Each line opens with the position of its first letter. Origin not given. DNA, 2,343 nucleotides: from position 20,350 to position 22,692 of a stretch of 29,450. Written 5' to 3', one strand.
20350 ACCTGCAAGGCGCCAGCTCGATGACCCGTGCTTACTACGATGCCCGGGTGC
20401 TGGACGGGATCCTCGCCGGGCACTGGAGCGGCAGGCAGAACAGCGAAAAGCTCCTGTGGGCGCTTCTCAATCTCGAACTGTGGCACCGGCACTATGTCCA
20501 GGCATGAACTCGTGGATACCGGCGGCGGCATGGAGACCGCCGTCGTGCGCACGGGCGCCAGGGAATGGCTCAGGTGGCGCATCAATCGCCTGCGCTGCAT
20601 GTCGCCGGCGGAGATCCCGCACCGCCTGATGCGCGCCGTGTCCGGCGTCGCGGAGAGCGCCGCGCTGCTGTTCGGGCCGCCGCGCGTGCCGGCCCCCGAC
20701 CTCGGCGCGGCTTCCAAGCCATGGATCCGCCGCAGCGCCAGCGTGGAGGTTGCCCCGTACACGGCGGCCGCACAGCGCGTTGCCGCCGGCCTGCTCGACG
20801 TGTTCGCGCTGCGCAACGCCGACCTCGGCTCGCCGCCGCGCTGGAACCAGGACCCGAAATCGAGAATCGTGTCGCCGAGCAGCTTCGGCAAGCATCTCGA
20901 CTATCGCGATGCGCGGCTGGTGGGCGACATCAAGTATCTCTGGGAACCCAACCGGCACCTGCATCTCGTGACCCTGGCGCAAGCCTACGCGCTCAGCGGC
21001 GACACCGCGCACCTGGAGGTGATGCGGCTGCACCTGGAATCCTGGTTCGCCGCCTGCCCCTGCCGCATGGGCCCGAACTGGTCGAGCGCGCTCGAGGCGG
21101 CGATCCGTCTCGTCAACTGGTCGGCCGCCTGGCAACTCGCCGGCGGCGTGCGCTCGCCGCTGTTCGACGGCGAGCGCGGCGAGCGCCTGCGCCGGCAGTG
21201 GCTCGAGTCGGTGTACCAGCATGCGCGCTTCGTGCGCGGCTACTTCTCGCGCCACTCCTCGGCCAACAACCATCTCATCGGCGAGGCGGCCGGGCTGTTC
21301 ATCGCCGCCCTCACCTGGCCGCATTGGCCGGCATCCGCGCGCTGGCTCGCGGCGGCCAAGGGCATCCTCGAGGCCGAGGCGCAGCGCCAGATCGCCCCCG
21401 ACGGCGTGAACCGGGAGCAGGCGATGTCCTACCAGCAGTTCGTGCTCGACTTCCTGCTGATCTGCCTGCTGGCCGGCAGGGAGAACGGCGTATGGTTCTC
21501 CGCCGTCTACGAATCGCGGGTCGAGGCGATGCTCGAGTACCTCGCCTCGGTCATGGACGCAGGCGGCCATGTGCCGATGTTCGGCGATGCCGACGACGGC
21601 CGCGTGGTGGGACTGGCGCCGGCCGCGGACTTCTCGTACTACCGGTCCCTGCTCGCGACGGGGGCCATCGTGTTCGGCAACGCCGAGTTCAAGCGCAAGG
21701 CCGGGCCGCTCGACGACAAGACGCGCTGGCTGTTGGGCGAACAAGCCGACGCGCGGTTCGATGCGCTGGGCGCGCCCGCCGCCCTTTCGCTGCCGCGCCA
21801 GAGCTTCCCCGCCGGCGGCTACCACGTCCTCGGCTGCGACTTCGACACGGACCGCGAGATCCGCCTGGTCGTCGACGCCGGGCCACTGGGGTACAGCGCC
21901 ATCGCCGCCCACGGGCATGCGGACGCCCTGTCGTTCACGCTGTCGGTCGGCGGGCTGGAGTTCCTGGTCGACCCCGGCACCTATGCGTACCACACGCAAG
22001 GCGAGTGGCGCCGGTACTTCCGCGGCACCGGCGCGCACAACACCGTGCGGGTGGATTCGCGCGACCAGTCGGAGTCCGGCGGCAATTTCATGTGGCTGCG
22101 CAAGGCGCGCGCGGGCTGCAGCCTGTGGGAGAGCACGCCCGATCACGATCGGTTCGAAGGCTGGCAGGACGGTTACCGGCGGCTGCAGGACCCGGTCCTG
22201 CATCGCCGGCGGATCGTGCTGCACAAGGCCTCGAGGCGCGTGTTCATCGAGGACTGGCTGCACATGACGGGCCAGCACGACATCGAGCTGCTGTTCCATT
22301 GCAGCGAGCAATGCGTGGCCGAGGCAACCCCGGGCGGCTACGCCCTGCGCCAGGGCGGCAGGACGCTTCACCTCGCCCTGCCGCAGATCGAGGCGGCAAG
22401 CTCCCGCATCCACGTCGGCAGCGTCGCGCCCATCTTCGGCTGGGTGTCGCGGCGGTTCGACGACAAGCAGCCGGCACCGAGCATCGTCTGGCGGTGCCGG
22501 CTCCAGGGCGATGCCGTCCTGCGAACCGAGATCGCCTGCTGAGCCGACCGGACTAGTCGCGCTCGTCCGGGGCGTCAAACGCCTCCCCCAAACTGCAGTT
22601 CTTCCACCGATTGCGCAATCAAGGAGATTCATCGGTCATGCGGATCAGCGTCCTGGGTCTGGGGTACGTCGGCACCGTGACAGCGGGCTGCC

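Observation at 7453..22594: Second dyad (GTCC-N4-GGAC) marks internal promoters of the EPS locus: candidate EpsA box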

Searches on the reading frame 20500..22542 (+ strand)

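Call 11: search_protein_families(library=ncbifam, proteins=[window:20500-22542:+], max_evalue=0.00001)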
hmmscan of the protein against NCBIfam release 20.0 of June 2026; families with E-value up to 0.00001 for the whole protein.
window:20500-22542:+ (680 aa): 2 families
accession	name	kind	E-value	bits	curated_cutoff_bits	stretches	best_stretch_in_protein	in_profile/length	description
NF045573.1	Hepsulflyase_CFB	equivalog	3.3e-15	55.4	700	1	197-364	181-341/651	heparin-sulfate lyase HepC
NF045572.1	Hepsulflyase_bctds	equivalog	1.1e-10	40.8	600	0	234-320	239-324/706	heparin-sulfate lyase HepC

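Call 69: search_protein_families(library=pfam, proteins=[window:20500-22542:+], max_evalue=0.001)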
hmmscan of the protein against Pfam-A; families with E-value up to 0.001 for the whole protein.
window:20500-22542:+ (680 aa): 3 families
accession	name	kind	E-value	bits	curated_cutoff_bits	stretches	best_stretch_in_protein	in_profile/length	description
PF07940.18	Hepar_II_III_C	-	1.1e-45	156.5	24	1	432-668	5-227/237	Heparinase II/III-like, C-terminal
PF16889.11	Hepar_II_III_N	-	1.9e-21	77.2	22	1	131-367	82-316/340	Heparinase II/III N-terminus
PF05426.18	Alginate_lyase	-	7.6e-11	42.4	22.2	1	158-352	64-269/275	Alginate lyase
